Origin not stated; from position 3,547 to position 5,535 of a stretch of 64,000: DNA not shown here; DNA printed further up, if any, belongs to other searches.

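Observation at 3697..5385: HTH fused to a catalytically degenerate GspE/PilB-type secretion ATPase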

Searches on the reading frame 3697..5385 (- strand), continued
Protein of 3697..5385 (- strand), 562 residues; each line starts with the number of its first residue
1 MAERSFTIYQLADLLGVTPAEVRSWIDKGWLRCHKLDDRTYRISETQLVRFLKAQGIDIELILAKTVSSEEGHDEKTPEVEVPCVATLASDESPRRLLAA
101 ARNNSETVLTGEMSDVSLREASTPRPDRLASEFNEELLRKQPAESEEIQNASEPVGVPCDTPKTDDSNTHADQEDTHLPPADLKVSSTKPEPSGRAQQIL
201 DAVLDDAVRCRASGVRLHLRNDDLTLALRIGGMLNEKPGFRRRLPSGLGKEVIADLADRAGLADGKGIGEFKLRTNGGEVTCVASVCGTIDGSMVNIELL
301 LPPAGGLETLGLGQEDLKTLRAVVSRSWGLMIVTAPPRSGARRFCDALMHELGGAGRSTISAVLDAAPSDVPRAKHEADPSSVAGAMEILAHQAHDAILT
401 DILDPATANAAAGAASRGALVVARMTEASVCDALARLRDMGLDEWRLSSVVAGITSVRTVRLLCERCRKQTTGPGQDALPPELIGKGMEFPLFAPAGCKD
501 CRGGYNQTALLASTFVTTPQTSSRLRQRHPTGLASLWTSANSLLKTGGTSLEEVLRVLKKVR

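Call 47: search_protein_families(library=pfam, proteins=[L009:3000-4589:-, L009:7645-8232:+, L012:5806-6783:-, L010:10126-11529:-, L009:8281-9276:+, P0130, P0056, P0021, P0113, P0016], max_evalue=0.001)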
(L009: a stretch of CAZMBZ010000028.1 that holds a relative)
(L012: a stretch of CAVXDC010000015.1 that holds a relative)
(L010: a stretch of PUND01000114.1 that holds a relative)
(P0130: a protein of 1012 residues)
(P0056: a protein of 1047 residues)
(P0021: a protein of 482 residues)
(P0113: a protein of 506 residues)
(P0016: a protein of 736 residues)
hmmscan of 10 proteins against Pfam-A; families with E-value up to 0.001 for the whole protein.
L009:3000-4589:- (529 aa): 0 families

L009:7645-8232:+ (195 aa): 1 family
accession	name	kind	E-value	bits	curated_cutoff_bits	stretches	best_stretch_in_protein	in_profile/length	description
PF00581.25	Rhodanese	-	1.2e-09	38.9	22.2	1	54-167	1-100/102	Rhodanese-like domain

L012:5806-6783:- (325 aa): 8 families
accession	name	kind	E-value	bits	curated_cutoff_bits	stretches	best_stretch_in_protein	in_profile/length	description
PF01370.27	Epimerase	-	2.9e-57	194.3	20.9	1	3-249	1-240/240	NAD dependent epimerase/dehydratase family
PF16363.11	GDP_Man_Dehyd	-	4.6e-50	171.4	27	1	4-303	1-323/332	GDP-mannose 4,6 dehydratase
PF04321.23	RmlD_sub_bind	-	2.1e-15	57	27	1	1-157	1-143/287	RmlD substrate binding domain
PF02719.21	Polysacc_synt_2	-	2.7e-13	50.2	20.2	1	3-172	1-174/293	Polysaccharide biosynthesis protein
PF01073.25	3Beta_HSD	-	1.6e-12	47.5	22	1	5-238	2-232/280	3-beta hydroxysteroid dehydrogenase/isomerase family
PF05368.20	NmrA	-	6.3e-08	33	27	1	3-117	5-109/298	NmrA-like family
PF07993.18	NAD_binding_4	-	7.5e-08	32.3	20.1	1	59-175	84-213/258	Male sterility protein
PF13460.12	NAD_binding_10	-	1.8e-06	28.4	27.2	1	7-125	1-109/184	NAD(P)H-binding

L010:10126-11529:- (467 aa): 10 families
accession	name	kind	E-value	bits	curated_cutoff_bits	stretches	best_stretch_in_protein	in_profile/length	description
PF14691.11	Fer4_20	-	1.8e-39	134.5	25.8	1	26-134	1-110/113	Dihydroprymidine dehydrogenase domain II, 4Fe-4S cluster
PF07992.20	Pyr_redox_2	-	2.9e-31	109.4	26.1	1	149-454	2-291/291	Pyridine nucleotide-disulphide oxidoreductase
PF00070.33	Pyr_redox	-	9.9e-12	45.7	22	2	149-181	1-33/82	Pyridine nucleotide-disulphide oxidoreductase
PF13450.12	NAD_binding_8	-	3.4e-08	34.1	21.9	1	152-187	1-36/68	NAD(P)-binding Rossmann-like domain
PF01266.30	DAO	-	1.3e-06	28.6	27.9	1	150-183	2-35/353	FAD dependent oxidoreductase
PF01262.27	AlaDh_PNT_C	-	4.1e-06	26.8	23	0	260-321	4-63/214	Alanine dehydrogenase/PNT, C-terminal domain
PF01494.25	FAD_binding_3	-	0.00014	21.7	22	1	149-180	3-34/349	FAD binding domain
PF12831.13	FAD_oxidored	-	0.00017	21.5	27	1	150-186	2-38/416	FAD dependent oxidoreductase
PF00890.30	FAD_binding_2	-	0.00024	20.9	20.4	1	150-184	2-36/414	FAD binding domain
PF01946.23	Thi4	-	0.00025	20.8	26.2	1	149-213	19-83/235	Thi4 family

L009:8281-9276:+ (331 aa): 0 families

P0130 (1012 aa): 22 families
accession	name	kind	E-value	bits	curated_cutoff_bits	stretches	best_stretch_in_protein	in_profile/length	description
PF00437.27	T2SSE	-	1.5e-230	764.7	24.9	2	178-568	7-370/370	Type II/IV secretion system protein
PF25199.1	nSTAND_NTPase5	-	1e-09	38.8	34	0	750-798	36-85/145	Novel STAND NTPase 5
PF13401.12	AAA_22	-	4.1e-09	37.3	27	0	753-791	3-41/130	AAA domain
PF20720.3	nSTAND3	-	4.9e-08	33.3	27.2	0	308-352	12-56/155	Novel STAND NTPase 3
PF13173.12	AAA_14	-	5.9e-08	33.2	27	0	315-403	4-83/129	AAA domain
PF13191.12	AAA_16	-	4.9e-07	30.8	32.6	0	310-348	20-58/167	AAA ATPase domain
PF13604.12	AAA_30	-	5.6e-07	29.9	27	0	745-787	8-50/191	AAA domain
PF12775.13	AAA_7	-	1.2e-06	28.6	25.8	0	307-344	27-64/181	P-loop containing dynein motor region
PF16796.11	Microtub_bd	-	9.3e-06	26.1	27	0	309-336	87-111/155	Microtubule binding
PF02492.25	cobW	-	1.3e-05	25.3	20.7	0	317-345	4-31/180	CobW/HypB/UreG, nucleotide-binding domain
PF04851.21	ResIII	-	1.4e-05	25.5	22.5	0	739-782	4-50/164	Type III restriction enzyme, res subunit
PF00004.35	AAA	-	1.6e-05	25.8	21.2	0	316-394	1-69/131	ATPase family associated with various cellular activities (AAA)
PF13245.12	AAA_19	-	1.8e-05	25.4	25.1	0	312-341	10-39/134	AAA domain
PF00005.33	ABC_tran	-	2.1e-05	25.6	25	0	315-352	13-50/137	ABC transporter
PF13555.12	AAA_29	-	7e-05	22.9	27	0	311-330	20-39/61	P-loop containing region of AAA domain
PF05157.20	MshEN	-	0.00011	22.6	23.1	1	54-129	2-75/90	MshEN domain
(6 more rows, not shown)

P0056 (1047 aa): 14 families
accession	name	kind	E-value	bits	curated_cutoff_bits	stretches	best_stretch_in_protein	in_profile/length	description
PF00437.27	T2SSE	-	3.3e-236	783.3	24.9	2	661-1042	6-370/370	Type II/IV secretion system protein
PF00482.28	T2SSF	-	5.4e-22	78.5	25.2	2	118-203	2-88/125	Type II secretion system (T2SS), protein F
PF13401.12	AAA_22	-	3.1e-06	28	27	0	798-840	6-48/130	AAA domain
PF25199.1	nSTAND_NTPase5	-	1.3e-05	25.5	34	0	361-389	38-66/145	Novel STAND NTPase 5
PF20720.3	nSTAND3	-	1.6e-05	25.1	27.2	0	363-394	16-48/155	Novel STAND NTPase 3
PF13191.12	AAA_16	-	2e-05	25.6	32.6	0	354-396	10-60/167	AAA ATPase domain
PF13173.12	AAA_14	-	5.1e-05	23.7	27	0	799-837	4-43/129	AAA domain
PF02492.25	cobW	-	7e-05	22.9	20.7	0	800-824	3-27/180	CobW/HypB/UreG, nucleotide-binding domain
PF13555.12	AAA_29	-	0.00015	21.9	27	0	362-381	20-39/61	P-loop containing region of AAA domain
PF13604.12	AAA_30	-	0.00018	21.7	27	0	787-828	8-49/191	AAA domain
PF01637.24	ATPase_2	-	0.00021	21.6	33.2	0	796-823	19-46/225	ATPase domain predominantly from Archaea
PF00005.33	ABC_tran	-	0.00022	22.3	25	0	800-832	14-45/137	ABC transporter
PF13476.12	AAA_23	-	0.00024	22.2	27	0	798-816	20-38/201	AAA domain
PF05729.18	NACHT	-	0.00062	20.1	26.7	0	799-821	2-24/167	NACHT domain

P0021 (482 aa): 2 families
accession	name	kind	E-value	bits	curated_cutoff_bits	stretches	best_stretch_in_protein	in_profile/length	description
PF00437.27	T2SSE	-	1.2e-71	241.8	24.9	1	100-479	10-370/370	Type II/IV secretion system protein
PF12728.13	HTH_17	-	0.0002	22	27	0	10-55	6-50/51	Helix-turn-helix domain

P0113 (506 aa): 7 families
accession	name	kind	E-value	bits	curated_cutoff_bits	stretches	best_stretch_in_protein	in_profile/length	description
PF00437.27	T2SSE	-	1.6e-66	224.9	24.9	1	123-499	6-369/370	Type II/IV secretion system protein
PF20720.3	nSTAND3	-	0.0002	21.5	27.2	1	260-301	16-57/155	Novel STAND NTPase 3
PF12728.13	HTH_17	-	0.00033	21.3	27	1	6-55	2-50/51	Helix-turn-helix domain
PF13086.12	AAA_11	-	0.0005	20.4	27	1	247-289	4-53/257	AAA domain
PF13604.12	AAA_30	-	0.00067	19.9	27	0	251-293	8-50/191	AAA domain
PF13191.12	AAA_16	-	0.0009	20.2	32.6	0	248-297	7-59/167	AAA ATPase domain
PF13401.12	AAA_22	-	0.00099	19.9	27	0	260-293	4-39/130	AAA domain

P0016 (736 aa): 2 families
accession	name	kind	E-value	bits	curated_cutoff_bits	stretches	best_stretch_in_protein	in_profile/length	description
PF00437.27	T2SSE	-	2.1e-48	165.3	24.9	1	351-734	5-370/370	Type II/IV secretion system protein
PF12728.13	HTH_17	-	7.7e-05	23.3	27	1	5-54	1-49/51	Helix-turn-helix domain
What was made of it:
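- Tried and rejected: They were excluded from the family (call 47).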

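Call 52: list_cluster_members(proteins=[P0021, P0033, P0047, P0060, P0071, P0090, P0095, P0113, P0129, P0151])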
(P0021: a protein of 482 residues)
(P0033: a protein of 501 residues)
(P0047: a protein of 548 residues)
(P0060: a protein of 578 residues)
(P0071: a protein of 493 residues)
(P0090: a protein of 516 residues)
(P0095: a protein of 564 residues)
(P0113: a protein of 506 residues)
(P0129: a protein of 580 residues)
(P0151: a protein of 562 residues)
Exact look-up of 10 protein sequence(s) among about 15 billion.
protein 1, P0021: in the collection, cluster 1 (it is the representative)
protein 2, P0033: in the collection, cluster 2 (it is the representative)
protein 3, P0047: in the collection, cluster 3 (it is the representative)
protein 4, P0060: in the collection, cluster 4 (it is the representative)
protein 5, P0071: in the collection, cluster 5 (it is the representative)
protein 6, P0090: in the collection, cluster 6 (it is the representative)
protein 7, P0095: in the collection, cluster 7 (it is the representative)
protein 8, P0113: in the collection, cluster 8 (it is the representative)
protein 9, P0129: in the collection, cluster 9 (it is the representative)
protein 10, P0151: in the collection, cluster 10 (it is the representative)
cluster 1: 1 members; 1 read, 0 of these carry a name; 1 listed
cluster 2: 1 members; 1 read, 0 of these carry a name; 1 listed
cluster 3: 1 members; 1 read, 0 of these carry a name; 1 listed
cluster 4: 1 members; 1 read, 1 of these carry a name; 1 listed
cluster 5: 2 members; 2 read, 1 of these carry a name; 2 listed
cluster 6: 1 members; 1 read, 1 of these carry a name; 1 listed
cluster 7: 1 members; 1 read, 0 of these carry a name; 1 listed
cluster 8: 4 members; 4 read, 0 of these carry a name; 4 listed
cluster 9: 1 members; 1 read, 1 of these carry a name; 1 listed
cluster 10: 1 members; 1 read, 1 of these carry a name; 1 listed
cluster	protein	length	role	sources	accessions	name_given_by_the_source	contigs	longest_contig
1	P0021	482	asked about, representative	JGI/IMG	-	-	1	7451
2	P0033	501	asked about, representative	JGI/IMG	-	-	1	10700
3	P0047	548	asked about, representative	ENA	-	-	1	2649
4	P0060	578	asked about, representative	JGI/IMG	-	excisionase family DNA binding protein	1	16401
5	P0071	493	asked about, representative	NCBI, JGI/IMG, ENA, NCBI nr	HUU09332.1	MAG TPA: ATPase, T2SS/T4P/T4SS family [Phycisphaerae bacterium] | ATPase, T2SS/T4P/T4SS family [Phycisphaerae bacterium]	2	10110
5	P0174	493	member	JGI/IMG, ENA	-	-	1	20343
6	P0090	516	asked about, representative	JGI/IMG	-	type II secretory ATPase GspE/PulE/Tfp pilus assembly ATPase PilB-like protein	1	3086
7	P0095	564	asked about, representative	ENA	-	-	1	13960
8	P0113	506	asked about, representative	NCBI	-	-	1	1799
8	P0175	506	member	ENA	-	-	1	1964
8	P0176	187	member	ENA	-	-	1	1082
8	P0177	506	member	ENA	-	-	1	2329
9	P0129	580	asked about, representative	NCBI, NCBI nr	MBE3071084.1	MAG: Flp pilus assembly complex ATPase component TadA [Planctomycetes bacterium] | Flp pilus assembly complex ATPase component TadA [Planctomycetota bacterium]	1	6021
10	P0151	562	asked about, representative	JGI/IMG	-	type IV pilus assembly protein PilB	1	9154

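Call 57: search_protein_families(library=phrogs, proteins=[window:3697-5385:-], max_evalue=0.01)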
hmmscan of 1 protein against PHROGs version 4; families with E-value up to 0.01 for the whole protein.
window:3697-5385:- (562 aa): 4 families
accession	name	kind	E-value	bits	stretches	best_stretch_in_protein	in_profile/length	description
phrog_19065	-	unknown function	1.9e-14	54.3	1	196-521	90-442/522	-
phrog_66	-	integration and excision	0.00028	21.7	1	3-56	91-144/412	excisionase and transcriptional regulator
phrog_2907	-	integration and excision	0.0031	18.9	1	1-46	2-51/117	excisionase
phrog_6058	-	unknown function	0.0078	17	0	1-62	20-86/113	-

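Call 63: search_dna_similar(query=window:3697-5385:-, collection=plasmids, mode=protein, max_rows=8, max_evalue=0.00001)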
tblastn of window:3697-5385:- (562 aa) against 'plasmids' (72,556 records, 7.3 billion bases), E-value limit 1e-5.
Records with a match: 599; places in all: 620; records where one place covers at least 80% of the query: 0.
Best place of each record, by identity: <60% 599.
By first word of the organism name: Escherichia 423; Ralstonia 107; Aliiroseovarius 8; Bradyrhizobium 8; Providencia 6; Paraburkholderia 4; Acinetobacter 4; Pantoea 3; Klebsiella 2; Yersinia 2; and 27 more.
By predicted mobility (MOB-suite, as given by PLSDB): non-mobilizable 377; mobilizable 160; conjugative 62.
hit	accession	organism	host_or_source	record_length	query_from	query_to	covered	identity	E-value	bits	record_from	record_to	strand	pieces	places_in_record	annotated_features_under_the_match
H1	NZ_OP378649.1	Klebsiella pneumoniae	-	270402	142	558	74%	25.6%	6e-15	86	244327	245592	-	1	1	gspE: type II secretion system protein GspE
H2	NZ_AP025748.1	Escherichia sp. HH091_1A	Bos taurus,feces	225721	130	557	76%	24.7%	1e-9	69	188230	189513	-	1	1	gspE: type II secretion system ATPase GspE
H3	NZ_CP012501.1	Escherichia coli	Homo sapiens,bagged lettuce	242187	130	557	76%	24.7%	1e-9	69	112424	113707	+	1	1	gspE: type II secretion system ATPase GspE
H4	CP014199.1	Escherichia coli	environmental isolate,environmental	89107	130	557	76%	24.5%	7e-10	70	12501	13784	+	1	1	type II secretion system protein GspE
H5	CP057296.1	Escherichia coli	culture,Pooled pig faecal samples ...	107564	130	557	76%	24.5%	9e-10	69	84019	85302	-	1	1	gspE: type II secretion system ATPase GspE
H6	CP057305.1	Escherichia coli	culture,Pooled pig faecal samples ...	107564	130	557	76%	24.5%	9e-10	69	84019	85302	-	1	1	gspE: type II secretion system ATPase GspE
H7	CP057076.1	Escherichia coli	culture,Pooled pig faecal samples ...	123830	130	557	76%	24.5%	9e-10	69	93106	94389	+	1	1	gspE: type II secretion system ATPase GspE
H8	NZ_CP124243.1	Yersinia enterocolitica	-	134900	133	560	76%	23.9%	5e-10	70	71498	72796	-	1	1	gspE: type II secretion system ATPase GspE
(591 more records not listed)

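Call 64: search_dna_similar(query=window:3697-5385:-, collection=phages, mode=protein, max_rows=8, max_evalue=0.00001)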
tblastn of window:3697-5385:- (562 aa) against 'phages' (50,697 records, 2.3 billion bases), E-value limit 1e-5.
Records with a match: 6; places in all: 6; records where one place covers at least 80% of the query: 0.
Best place of each record, by identity: <60% 6.
By first word of the organism name: Acinetobacter 4; Salmonella 1; Escherichia 1.
By host as written in the record: - 4; Homo sapiens 1; Escherichia coli O157:H7 ATCC 43895 1.
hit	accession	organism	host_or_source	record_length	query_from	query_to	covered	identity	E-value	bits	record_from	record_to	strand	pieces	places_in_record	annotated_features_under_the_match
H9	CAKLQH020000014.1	Acinetobacter phage MD-2021a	not known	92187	198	557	64%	25.8%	2e-11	74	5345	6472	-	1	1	gspE_2: type II secretion system protein E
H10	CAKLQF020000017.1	Acinetobacter phage MD-2021a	not known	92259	198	557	64%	25.8%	2e-11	74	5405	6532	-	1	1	gspE_2: type II secretion system protein E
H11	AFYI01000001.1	Salmonella enterica subsp. enterica serovar Infantis str. ...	Homo sapiens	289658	269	558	52%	25.9%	9e-9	65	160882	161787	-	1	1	type II/IV secretion system protein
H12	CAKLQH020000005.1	Acinetobacter phage MD-2021a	not known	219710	289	557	48%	24.6%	2e-7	60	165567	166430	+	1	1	gspE_1: type II secretion system protein E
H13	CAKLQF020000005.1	Acinetobacter phage MD-2021a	not known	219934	289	557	48%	24.6%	2e-7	60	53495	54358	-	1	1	gspE_1: type II secretion system protein E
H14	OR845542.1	Escherichia phage ECO95 1-6-1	Escherichia coli O157:H7 ATCC 43895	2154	307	506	36%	29.0%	1e-6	57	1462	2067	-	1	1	record has no annotation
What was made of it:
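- On True recombination directionality factor (excisionase): There is no full-length match in phage or plasmid collections (calls 63, 64).
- There is no full-length match in plasmids or phages (calls 63, 64).
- Tried and rejected: Plasmid and phage collections hold only canonical gspE at about 25% identity (calls 63, 64).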

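Call 65: search_protein_families(library=padloc, proteins=[window:3697-5385:-], max_evalue=0.01)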
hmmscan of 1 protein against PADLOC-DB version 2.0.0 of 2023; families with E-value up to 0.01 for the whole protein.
window:3697-5385:- (562 aa): 1 family
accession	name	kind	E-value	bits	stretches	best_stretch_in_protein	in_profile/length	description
PDLC04133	mad1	-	9.8e-05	20.6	1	3-53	3-52/60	mads_1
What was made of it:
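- Not a mobile-element gene: no full-length match in plasmid or phage collections (calls 63, 64), and no defence-system match beyond the HTH (call 65).
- Tried and rejected: PHROGs and PADLOC matched only the HTH, plus in PHROGs one family of unknown function over the ATPase-like core (calls 57, 65).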

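Call 70: search_protein_families(library=pfam, alignment_id=A3, max_evalue=0.01)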
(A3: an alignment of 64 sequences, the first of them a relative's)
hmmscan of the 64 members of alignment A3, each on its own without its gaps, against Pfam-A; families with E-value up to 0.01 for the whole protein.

A. member 1, P0001 (562 aa): 3 families
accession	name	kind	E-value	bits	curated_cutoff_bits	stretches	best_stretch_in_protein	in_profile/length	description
PF00437.27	T2SSE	-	2.1e-19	69.9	24.9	1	197-554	9-368/370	Type II/IV secretion system protein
PF12728.13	HTH_17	-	5.8e-07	30.1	27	1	7-55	3-50/51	Helix-turn-helix domain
PF13411.12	MerR_1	-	0.00022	21.7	21.6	1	6-43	1-37/69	MerR HTH family regulatory protein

B. families by the number of members that match (of 64 scanned): 13 families
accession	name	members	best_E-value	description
PF00437.27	T2SSE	64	2e-82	Type II/IV secretion system protein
PF12728.13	HTH_17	56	4.2e-10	Helix-turn-helix domain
PF13384.12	HTH_23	7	0.0013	Homeodomain-like domain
PF13191.12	AAA_16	3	0.00064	AAA ATPase domain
PF00376.29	MerR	2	0.00013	MerR family regulatory protein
PF13411.12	MerR_1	2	0.00022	MerR HTH family regulatory protein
PF13338.12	AbiEi_4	2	0.00096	Transcriptional regulator, AbiEi antitoxin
PF13401.12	AAA_22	2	0.0042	AAA domain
PF24035.1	DUF7344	1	0.00089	Domain of unknown function (DUF7344)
PF25199.1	nSTAND_NTPase5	1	0.001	Novel STAND NTPase 5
PF13518.12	HTH_28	1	0.0023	Helix-turn-helix domain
PF08209.17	Sgf11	1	0.0039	Sgf11 (transcriptional regulation protein)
PF14549.12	P22_Cro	1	0.0041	DNA-binding transcriptional regulator Cro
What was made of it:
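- On MshE-type c-di-GMP receptor: It is not among the families matched by 64 family members at E<=0.01 (call 70).
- Family domain content: 64/64 match T2SSE and 56/64 match HTH_17, with no MshEN among the matched families (call 70).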
